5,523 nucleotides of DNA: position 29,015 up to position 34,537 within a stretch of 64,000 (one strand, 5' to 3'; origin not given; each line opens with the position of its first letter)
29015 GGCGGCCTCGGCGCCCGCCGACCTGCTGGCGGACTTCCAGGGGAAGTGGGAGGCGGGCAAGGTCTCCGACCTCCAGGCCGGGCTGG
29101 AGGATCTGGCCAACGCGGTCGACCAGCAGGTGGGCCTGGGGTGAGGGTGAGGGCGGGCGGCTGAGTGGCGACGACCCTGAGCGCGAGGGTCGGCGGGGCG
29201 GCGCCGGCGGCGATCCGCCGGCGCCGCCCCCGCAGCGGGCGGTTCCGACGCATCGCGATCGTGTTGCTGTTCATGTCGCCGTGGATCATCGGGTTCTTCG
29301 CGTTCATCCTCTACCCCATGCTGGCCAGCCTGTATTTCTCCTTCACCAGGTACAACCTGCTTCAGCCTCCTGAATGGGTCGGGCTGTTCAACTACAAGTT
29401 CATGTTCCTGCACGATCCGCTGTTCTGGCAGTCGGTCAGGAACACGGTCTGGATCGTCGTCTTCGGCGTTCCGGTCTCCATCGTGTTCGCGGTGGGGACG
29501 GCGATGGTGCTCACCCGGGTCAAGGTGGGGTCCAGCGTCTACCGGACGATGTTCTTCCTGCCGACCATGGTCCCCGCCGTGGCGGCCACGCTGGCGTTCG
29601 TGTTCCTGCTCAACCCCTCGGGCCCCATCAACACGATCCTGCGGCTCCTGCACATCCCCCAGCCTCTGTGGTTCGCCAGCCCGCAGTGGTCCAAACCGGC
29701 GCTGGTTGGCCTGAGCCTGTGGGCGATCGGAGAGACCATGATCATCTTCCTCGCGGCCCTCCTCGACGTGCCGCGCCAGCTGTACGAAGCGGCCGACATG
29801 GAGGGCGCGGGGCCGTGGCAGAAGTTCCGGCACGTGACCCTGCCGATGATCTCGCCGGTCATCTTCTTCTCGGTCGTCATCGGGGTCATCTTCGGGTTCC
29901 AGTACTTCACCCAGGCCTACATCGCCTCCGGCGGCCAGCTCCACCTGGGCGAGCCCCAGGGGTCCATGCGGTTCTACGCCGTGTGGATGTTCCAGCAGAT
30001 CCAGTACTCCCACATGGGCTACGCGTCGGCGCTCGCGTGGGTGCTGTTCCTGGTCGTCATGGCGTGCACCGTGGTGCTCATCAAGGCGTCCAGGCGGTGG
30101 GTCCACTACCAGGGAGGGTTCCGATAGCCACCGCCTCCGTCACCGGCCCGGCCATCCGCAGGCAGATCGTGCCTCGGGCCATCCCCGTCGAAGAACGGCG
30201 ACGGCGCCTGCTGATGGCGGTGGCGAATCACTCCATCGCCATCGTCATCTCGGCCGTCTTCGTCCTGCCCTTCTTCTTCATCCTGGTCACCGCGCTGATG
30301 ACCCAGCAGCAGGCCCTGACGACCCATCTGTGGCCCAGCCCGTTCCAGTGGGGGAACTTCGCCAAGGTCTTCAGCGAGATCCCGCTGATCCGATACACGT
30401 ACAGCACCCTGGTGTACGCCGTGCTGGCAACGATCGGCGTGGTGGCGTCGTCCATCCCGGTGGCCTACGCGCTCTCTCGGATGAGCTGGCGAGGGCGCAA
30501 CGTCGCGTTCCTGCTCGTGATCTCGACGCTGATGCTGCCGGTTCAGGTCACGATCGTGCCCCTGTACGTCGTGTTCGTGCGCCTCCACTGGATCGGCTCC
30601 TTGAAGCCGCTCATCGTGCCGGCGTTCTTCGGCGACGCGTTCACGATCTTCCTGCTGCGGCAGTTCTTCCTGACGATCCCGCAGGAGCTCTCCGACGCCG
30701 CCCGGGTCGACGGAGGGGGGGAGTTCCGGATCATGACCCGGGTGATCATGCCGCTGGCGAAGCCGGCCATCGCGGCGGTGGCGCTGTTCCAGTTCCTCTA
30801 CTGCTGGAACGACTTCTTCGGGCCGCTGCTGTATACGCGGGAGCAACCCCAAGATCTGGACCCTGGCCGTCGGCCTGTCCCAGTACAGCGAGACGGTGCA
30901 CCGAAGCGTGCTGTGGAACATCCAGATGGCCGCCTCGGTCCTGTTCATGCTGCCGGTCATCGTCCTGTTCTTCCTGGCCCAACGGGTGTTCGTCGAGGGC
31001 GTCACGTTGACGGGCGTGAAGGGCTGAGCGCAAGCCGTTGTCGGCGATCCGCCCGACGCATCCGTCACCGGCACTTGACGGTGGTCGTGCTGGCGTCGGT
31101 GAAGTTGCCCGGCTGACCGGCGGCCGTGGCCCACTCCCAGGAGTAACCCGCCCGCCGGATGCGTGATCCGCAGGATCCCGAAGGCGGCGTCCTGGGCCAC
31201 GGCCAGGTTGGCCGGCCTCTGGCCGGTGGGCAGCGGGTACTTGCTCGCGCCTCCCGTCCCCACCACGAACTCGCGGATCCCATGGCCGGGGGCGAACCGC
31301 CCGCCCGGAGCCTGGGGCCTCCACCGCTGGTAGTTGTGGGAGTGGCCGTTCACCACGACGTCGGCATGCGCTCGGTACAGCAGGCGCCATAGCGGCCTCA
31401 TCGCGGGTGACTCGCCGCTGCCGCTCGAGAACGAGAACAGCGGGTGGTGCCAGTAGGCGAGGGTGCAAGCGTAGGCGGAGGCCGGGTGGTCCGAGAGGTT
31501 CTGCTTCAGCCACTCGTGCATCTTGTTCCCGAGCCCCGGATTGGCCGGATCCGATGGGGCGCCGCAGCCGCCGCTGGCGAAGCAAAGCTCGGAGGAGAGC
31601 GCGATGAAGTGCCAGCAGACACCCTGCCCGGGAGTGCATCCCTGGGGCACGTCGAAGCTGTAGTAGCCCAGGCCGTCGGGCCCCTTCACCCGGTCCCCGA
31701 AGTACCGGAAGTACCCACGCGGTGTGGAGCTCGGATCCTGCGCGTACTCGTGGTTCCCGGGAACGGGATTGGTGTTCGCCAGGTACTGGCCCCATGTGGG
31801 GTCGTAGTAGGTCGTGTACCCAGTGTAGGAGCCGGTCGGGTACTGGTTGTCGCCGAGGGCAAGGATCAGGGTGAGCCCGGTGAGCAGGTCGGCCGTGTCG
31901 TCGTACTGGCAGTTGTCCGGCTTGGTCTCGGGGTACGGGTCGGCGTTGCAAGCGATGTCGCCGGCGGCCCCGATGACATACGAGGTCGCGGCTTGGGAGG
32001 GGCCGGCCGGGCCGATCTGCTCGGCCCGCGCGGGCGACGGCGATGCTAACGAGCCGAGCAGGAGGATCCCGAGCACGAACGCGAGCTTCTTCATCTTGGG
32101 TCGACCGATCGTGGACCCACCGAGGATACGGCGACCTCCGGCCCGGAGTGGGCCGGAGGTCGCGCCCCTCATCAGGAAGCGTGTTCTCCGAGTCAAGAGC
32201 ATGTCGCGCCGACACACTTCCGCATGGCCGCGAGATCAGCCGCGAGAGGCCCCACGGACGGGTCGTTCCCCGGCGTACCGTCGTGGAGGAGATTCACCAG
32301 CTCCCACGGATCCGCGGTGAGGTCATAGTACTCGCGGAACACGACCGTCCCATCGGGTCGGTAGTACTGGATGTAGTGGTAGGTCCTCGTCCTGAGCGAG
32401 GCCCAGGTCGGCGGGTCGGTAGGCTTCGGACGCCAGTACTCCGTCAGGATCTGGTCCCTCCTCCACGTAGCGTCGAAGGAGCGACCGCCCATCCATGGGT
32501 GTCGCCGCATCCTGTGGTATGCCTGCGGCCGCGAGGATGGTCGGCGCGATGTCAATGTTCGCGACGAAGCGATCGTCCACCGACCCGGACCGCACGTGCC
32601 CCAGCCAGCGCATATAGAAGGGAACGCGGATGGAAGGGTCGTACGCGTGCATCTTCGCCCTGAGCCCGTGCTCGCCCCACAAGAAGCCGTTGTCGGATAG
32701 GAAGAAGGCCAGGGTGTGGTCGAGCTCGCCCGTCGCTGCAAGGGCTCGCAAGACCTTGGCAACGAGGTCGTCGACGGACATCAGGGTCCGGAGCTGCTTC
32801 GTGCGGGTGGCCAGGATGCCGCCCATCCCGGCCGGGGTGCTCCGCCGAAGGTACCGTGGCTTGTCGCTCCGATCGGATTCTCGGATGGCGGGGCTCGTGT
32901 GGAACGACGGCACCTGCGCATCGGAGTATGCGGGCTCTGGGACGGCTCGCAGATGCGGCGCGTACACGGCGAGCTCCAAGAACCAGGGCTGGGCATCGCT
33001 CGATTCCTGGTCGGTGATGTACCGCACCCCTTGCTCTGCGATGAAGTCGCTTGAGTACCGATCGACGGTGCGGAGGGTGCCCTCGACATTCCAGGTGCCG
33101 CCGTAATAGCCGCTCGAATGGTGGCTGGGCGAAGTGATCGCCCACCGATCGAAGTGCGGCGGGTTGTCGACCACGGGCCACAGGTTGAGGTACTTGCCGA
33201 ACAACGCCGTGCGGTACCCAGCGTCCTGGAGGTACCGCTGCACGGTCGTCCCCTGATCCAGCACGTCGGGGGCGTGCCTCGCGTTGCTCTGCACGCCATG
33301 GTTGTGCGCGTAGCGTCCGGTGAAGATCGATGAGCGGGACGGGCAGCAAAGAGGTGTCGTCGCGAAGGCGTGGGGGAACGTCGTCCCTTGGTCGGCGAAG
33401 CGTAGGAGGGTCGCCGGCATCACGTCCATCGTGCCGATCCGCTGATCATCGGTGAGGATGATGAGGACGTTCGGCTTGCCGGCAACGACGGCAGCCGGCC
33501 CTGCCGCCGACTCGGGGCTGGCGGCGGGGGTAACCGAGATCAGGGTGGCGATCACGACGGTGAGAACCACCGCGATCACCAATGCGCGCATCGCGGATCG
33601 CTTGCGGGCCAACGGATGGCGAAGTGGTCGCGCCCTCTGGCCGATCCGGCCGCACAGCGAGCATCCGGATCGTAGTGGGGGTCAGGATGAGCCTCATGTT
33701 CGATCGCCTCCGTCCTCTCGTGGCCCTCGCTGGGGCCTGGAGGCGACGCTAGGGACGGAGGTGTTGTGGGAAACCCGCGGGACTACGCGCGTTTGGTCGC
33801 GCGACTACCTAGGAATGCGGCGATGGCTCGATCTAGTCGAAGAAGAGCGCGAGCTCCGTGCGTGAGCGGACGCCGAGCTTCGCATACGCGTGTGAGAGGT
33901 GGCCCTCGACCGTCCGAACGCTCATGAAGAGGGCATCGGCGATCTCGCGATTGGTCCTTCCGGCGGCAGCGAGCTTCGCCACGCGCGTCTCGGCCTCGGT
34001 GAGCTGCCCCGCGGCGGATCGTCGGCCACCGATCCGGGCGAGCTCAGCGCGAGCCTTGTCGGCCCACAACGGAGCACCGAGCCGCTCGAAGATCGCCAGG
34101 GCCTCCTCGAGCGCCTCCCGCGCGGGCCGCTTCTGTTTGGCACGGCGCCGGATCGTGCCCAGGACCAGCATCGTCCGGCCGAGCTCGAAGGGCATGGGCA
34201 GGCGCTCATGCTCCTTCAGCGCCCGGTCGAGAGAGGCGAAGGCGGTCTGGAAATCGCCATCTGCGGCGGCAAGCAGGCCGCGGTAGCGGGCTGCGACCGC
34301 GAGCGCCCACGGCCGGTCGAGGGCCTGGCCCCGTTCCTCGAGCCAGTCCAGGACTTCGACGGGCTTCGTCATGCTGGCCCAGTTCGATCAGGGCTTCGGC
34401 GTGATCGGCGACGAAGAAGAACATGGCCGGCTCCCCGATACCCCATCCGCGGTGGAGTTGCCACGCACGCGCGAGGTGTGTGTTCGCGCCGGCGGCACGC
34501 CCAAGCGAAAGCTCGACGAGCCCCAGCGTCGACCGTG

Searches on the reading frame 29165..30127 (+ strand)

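Call 64: search_protein_families(library=pfam, proteins=[window:29165-30127:+], max_evalue=0.001)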
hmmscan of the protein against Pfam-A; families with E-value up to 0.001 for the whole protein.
window:29165-30127:+ (320 aa): 1 family
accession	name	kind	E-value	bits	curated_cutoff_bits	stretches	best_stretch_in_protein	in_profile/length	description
PF00528.27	BPD_transp_1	-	3.2e-13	50.2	26.4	1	106-307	6-176/184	Binding-protein-dependent transport system inner membrane component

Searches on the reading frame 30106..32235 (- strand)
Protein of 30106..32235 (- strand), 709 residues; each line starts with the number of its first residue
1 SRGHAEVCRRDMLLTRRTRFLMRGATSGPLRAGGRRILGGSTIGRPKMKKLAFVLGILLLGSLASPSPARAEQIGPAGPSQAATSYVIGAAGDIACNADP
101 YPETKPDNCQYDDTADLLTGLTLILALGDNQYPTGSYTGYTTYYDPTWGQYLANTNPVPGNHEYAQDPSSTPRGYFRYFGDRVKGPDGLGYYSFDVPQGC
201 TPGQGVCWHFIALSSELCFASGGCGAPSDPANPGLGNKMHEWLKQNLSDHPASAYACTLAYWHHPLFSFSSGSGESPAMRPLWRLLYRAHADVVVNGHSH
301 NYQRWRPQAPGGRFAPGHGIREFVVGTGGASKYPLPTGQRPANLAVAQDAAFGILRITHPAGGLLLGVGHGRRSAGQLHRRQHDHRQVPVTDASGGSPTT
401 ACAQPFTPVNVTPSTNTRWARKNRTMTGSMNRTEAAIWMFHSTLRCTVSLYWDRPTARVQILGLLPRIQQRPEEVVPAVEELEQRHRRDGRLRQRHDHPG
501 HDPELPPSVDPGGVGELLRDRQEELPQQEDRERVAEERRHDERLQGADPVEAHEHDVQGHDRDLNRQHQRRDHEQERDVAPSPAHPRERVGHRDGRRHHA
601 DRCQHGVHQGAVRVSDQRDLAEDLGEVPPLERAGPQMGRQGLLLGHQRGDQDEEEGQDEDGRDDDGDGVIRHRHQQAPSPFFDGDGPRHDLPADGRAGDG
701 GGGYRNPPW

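Call 64: search_protein_families(library=pfam, proteins=[window:30106-32235:-], max_evalue=0.001)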
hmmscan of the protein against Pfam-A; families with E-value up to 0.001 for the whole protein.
window:30106-32235:- (709 aa): 1 family
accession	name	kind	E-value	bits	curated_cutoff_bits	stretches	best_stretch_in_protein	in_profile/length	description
PF00149.33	Metallophos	-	5e-08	34.1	21.5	1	89-302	4-191/191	Calcineurin-like phosphoesterase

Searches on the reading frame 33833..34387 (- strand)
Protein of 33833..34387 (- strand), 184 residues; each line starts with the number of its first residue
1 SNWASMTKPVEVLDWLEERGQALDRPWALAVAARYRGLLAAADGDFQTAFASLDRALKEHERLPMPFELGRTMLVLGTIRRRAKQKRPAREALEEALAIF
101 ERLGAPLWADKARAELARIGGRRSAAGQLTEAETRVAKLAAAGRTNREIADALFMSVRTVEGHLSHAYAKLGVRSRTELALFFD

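Call 64: search_protein_families(library=pfam, proteins=[window:33833-34387:-], max_evalue=0.001)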
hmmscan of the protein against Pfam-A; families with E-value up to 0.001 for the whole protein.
window:33833-34387:- (184 aa): 3 families
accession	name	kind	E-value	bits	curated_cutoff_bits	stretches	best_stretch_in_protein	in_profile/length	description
PF00196.25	GerE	-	2.4e-15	56.3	23.5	1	128-182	2-56/57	Bacterial regulatory proteins, luxR family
PF13424.12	TPR_12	-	1.5e-09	38.3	30.1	1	30-101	3-76/77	Tetratricopeptide repeat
PF13384.12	HTH_23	-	0.00048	20.3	24.6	1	135-168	9-41/50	Homeodomain-like domain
